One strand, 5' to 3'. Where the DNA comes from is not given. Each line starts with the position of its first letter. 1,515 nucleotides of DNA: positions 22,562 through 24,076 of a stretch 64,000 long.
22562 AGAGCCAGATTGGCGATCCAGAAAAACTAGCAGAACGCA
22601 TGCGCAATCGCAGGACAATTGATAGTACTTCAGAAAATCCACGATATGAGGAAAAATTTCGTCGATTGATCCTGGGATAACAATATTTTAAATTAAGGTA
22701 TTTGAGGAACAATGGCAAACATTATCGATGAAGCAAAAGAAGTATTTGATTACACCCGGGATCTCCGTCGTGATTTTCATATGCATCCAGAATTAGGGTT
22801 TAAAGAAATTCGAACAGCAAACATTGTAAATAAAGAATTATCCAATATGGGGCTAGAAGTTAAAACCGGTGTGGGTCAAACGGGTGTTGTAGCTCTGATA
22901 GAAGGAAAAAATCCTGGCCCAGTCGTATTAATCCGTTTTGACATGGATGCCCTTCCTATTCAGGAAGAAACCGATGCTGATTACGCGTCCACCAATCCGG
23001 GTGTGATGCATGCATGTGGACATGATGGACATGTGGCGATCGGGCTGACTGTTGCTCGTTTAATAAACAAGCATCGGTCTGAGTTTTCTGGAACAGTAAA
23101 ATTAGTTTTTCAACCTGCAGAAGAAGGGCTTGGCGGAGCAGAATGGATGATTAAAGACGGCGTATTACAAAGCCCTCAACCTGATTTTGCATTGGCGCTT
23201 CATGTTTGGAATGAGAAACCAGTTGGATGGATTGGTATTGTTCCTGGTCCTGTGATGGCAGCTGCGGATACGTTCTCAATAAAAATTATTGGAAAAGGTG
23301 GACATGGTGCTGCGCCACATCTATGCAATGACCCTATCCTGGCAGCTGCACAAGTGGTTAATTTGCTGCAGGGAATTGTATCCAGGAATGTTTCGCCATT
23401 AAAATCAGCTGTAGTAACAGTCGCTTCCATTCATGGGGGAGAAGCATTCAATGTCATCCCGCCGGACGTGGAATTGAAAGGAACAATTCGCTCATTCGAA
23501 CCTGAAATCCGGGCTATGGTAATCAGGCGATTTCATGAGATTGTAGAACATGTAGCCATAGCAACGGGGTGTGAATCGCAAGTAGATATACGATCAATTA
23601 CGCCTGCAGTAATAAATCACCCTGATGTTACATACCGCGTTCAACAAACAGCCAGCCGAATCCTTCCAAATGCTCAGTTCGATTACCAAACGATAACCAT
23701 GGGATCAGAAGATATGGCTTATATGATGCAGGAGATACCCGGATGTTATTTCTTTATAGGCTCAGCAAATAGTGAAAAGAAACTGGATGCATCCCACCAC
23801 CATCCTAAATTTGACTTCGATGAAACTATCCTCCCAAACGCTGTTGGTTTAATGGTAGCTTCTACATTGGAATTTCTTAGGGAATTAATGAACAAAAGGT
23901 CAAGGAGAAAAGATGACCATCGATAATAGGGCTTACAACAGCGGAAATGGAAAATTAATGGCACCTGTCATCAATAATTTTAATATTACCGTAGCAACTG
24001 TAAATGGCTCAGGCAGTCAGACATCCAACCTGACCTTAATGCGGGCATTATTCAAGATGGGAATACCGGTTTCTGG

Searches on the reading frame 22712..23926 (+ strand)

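Call 17: search_protein_families(library=ncbifam, max_evalue=0.00001, proteins=[window:22712-23926:+])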
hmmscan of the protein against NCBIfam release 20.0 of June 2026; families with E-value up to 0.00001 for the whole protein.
window:22712-23926:+ (404 aa): 15 families
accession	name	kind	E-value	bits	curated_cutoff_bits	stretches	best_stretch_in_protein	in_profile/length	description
TIGR01891.1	amidohydrolases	subfamily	1.6e-118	396.1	153.75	1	16-375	2-364/366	amidohydrolase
NF040868.1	carboxypep_CpsA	equivalog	1.4e-116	389.5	500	1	2-380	2-381/391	carboxypeptidase CpsA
NF038260.1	ectoine_DoeB_2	equivalog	3.6e-97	325.6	550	1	10-380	3-371/378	N(2)-acetyl-L-2,4-diaminobutanoate deacetylase DoeB2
TIGR01879.1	hydantase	subfamily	1.7e-10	40.4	204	1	174-353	198-372/401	hydantoinase/carbamoylase family amidase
NF006775.0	PRK09290.2-5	equivalog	1.7e-10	40.2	479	1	174-395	210-416/419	allantoate amidohydrolase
NF006771.0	PRK09290.1-5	subfamily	7.3e-10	37.9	399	1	174-353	206-380/413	allantoate amidohydrolase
TIGR01246.1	dapE_proteo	equivalog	2.3e-09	36.7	361.8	1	36-283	22-277/370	succinyl-diaminopimelate desuccinylase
NF058540.1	Ncarbamyl_ErtE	equivalog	1.9e-08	33.3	520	1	174-353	208-385/418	N-carbamyl-l-glutamate amidohydrolase ErtE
NF009557.0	PRK13009.1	equivalog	1.3e-07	31.1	284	1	187-304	183-298/377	succinyl-diaminopimelate desuccinylase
NF005602.0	PRK07338.1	equivalog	2.7e-07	29.5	357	1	187-292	207-309/409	hydrolase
TIGR01892.1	AcOrn-deacetyl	equivalog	3.9e-07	29.4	297.7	1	101-307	97-299/365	acetylornithine deacetylase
NF006365.0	PRK08588.1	subfamily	7.2e-07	28.9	289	1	187-325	180-323/383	succinyl-diaminopimelate desuccinylase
NF006770.0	PRK09290.1-4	equivalog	9.8e-07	27.8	372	1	188-315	215-340/403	allantoate amidohydrolase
NF006769.0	PRK09290.1-3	subfamily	1.3e-06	27.3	452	1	184-349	216-378/417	allantoate amidohydrolase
NF009529.0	PRK12893.1-2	equivalog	1.6e-06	27.2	508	1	182-351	207-376/411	Zn-dependent hydrolase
